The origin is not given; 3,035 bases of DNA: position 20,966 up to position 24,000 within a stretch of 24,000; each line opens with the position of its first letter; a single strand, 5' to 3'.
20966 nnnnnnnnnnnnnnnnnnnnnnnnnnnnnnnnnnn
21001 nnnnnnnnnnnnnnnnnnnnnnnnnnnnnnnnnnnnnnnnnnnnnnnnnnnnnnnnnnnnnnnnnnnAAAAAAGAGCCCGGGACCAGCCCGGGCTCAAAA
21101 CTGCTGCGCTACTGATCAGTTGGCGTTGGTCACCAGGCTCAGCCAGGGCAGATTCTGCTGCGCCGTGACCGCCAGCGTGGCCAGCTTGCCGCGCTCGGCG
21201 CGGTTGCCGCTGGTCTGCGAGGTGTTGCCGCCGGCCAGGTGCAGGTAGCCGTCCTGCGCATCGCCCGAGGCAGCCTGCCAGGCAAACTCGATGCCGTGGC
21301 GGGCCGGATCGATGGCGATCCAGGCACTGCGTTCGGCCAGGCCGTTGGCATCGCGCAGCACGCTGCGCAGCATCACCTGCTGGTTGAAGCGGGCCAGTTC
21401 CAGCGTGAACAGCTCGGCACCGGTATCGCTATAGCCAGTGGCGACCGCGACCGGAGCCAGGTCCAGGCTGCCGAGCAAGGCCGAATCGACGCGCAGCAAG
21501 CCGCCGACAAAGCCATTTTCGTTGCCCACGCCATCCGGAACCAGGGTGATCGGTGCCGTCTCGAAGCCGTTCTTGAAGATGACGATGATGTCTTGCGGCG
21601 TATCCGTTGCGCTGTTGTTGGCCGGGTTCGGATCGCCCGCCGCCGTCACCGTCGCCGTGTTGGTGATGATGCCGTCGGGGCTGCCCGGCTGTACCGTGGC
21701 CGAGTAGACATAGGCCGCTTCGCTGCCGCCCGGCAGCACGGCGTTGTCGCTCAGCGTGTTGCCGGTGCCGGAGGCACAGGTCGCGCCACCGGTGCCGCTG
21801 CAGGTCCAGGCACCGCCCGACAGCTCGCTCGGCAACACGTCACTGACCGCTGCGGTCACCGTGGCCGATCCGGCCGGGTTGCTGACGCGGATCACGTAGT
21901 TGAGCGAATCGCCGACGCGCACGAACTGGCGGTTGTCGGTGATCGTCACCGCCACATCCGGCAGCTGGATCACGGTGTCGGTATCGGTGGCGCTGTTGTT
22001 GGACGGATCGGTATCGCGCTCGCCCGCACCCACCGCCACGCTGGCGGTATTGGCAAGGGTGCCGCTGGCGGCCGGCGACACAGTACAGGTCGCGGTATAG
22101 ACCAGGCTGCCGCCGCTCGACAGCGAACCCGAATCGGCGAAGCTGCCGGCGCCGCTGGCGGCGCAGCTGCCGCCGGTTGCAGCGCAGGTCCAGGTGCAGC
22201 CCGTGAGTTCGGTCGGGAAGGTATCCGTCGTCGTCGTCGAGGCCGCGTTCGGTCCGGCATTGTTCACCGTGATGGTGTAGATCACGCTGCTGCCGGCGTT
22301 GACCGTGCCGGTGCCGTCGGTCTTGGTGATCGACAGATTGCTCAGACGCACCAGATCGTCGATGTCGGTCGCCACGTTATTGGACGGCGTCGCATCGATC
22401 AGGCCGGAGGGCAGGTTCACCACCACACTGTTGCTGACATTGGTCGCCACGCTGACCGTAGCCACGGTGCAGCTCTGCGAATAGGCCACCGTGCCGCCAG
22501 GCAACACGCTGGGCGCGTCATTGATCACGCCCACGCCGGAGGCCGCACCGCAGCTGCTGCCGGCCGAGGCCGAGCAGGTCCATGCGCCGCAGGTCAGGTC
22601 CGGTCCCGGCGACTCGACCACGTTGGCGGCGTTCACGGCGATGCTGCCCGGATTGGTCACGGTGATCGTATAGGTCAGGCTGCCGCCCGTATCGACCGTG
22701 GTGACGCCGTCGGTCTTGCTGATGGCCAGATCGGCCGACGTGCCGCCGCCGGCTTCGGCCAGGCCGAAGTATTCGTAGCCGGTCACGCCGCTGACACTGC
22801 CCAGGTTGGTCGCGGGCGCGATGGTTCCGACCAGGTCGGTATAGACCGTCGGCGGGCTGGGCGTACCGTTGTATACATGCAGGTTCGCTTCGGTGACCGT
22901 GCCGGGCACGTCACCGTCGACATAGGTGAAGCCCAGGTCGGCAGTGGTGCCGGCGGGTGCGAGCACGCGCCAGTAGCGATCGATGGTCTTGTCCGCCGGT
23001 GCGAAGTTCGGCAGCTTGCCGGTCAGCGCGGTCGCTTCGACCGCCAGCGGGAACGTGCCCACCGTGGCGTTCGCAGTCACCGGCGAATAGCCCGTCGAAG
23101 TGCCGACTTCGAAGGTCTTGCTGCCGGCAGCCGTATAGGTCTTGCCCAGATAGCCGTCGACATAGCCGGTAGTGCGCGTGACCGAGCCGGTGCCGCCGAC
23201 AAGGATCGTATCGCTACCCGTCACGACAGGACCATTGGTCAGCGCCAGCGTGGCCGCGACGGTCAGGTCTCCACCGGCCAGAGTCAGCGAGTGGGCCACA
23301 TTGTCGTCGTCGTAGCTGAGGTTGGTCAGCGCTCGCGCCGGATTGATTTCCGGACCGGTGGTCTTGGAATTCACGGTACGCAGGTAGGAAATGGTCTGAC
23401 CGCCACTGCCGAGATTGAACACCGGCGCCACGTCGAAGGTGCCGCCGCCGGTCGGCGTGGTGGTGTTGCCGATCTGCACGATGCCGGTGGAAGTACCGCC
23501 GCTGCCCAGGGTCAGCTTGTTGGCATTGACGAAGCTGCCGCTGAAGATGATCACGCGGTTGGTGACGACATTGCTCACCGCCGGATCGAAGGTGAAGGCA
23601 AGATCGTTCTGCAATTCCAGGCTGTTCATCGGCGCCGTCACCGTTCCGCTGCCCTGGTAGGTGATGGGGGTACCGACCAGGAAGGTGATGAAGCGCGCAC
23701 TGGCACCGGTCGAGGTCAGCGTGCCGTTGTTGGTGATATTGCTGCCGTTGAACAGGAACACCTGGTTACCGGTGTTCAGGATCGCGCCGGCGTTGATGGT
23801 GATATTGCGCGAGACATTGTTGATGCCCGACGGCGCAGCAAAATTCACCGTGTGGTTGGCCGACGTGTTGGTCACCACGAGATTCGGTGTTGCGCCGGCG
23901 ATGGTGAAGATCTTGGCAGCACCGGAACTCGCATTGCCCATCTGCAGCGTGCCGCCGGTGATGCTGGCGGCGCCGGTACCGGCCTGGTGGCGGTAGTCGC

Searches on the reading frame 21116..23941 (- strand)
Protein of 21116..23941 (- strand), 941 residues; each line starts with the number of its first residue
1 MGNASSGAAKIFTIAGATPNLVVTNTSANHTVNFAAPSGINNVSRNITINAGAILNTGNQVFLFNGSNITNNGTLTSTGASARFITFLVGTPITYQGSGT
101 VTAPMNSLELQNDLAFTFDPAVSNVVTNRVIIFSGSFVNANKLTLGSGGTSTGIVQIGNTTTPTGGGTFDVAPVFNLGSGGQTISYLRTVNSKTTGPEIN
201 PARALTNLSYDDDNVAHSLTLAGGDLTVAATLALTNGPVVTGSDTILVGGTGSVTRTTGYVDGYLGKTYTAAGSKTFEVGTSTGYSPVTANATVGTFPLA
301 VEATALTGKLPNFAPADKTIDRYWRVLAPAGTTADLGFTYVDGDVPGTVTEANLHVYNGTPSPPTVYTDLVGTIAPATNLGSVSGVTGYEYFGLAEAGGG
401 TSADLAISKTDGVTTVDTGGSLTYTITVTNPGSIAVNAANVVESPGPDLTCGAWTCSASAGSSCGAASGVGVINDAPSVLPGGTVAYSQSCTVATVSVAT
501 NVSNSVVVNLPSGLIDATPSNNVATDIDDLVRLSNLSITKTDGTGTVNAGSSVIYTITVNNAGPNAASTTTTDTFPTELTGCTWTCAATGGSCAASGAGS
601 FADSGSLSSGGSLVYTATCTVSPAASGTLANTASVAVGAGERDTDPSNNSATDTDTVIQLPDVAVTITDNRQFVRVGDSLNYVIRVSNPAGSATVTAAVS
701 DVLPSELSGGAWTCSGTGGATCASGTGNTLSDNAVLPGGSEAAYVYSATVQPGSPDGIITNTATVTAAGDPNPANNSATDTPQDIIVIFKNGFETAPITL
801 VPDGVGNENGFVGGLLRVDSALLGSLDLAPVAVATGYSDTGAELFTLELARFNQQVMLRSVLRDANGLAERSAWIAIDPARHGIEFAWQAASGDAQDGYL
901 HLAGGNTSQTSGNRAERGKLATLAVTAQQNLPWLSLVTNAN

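Call 36: list_cluster_members(proteins=[window:21116-23941:-, window:15473-16798:+, window:6791-8746:+, window:10611-11492:-, window:12892-13530:+, window:16874-18022:+])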
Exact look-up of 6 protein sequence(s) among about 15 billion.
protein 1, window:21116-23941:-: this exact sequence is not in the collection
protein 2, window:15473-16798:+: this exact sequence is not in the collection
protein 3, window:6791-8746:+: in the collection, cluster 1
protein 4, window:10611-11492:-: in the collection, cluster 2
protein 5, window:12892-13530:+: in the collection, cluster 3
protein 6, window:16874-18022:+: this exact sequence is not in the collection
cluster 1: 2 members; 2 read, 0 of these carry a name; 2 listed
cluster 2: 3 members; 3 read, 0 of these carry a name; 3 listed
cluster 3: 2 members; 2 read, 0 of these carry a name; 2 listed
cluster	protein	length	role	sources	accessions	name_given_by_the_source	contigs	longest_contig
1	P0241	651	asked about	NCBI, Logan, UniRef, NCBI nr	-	-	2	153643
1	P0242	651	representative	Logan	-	-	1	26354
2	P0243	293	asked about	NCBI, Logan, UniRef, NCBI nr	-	-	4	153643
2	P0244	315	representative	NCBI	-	-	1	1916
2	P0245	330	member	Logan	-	-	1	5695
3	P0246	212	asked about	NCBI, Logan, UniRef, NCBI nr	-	-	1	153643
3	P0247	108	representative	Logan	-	-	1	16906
